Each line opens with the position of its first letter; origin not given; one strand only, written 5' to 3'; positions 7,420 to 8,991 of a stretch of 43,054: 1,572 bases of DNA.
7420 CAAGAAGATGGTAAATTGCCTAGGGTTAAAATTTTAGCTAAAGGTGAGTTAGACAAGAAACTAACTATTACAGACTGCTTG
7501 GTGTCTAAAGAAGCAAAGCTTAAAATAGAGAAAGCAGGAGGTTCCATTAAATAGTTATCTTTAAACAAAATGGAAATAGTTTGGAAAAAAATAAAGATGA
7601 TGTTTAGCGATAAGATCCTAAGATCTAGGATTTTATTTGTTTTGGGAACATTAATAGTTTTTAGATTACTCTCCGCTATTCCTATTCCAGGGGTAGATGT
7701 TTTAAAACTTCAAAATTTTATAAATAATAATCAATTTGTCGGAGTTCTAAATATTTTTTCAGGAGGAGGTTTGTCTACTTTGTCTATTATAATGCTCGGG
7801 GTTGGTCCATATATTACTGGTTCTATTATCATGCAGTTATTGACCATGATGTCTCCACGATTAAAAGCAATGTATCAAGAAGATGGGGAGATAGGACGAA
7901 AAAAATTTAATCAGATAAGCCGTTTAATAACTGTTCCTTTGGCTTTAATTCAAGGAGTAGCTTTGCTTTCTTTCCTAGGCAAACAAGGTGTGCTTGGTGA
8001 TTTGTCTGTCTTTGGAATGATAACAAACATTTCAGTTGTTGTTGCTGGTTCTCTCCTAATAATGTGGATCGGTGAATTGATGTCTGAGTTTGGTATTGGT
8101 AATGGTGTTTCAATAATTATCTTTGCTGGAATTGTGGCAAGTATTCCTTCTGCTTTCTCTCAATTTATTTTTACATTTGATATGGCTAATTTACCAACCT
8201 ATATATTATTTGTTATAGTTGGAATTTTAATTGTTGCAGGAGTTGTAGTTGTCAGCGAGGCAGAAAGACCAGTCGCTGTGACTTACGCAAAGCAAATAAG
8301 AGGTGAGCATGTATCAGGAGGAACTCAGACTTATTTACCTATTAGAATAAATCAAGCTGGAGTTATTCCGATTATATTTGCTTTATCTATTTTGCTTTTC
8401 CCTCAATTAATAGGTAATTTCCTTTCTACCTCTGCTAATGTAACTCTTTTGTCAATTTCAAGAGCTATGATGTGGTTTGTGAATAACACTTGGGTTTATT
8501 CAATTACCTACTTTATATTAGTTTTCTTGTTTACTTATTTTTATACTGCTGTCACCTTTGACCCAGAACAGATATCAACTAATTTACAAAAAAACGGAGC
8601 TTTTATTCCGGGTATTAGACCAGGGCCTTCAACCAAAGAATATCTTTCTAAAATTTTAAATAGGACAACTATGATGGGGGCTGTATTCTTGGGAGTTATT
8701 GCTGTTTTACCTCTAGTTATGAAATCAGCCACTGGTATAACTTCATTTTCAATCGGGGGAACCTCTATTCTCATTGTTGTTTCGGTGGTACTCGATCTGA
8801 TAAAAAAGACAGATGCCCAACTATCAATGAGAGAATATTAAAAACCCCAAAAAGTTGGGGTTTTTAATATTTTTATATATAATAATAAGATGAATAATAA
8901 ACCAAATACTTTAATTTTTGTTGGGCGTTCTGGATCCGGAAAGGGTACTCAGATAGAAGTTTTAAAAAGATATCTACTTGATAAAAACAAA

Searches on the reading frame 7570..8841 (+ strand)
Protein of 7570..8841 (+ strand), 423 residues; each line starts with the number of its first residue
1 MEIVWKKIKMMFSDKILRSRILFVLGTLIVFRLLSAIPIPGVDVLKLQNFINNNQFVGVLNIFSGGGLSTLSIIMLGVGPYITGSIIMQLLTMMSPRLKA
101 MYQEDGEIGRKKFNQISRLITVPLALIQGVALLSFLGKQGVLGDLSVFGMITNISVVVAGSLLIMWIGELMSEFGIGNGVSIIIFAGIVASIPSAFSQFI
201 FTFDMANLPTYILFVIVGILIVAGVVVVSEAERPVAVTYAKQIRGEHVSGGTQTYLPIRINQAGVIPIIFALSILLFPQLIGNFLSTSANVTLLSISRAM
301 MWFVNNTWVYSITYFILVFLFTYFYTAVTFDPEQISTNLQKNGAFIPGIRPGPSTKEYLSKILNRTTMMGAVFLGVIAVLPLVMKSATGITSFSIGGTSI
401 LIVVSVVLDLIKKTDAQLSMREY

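Call 79: search_protein_families(library=pfam, proteins=[window:7570-8841:+], max_evalue=0.01)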
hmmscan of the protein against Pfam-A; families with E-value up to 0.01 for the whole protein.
window:7570-8841:+ (423 aa): 1 family
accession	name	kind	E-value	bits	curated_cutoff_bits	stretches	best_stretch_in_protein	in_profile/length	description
PF00344.25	SecY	-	2e-100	336.6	32.2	1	72-410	1-305/306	SecY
